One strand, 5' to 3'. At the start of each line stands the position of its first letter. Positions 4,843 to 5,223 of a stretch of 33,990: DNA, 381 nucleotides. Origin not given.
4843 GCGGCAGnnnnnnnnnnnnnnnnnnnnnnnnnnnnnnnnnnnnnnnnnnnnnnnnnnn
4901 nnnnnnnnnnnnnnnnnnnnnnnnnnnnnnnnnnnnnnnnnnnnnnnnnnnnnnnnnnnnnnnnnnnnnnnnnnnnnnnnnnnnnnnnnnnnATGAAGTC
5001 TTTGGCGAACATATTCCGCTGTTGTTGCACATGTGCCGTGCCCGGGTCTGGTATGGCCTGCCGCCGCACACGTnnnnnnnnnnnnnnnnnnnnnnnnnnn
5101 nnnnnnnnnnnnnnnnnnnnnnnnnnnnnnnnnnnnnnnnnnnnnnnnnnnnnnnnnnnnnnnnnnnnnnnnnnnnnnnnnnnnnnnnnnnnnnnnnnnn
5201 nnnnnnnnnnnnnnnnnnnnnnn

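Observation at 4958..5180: Leaderless polycysteine short ORF plus intrinsic terminator upstream of cysK: candidate cysteine-sensing attenuator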

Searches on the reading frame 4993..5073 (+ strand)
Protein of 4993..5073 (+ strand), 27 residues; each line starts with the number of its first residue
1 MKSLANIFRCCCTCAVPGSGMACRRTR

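Call 74: list_cluster_members(proteins=[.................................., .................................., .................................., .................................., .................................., window:4993-5073:+, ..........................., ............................, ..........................])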
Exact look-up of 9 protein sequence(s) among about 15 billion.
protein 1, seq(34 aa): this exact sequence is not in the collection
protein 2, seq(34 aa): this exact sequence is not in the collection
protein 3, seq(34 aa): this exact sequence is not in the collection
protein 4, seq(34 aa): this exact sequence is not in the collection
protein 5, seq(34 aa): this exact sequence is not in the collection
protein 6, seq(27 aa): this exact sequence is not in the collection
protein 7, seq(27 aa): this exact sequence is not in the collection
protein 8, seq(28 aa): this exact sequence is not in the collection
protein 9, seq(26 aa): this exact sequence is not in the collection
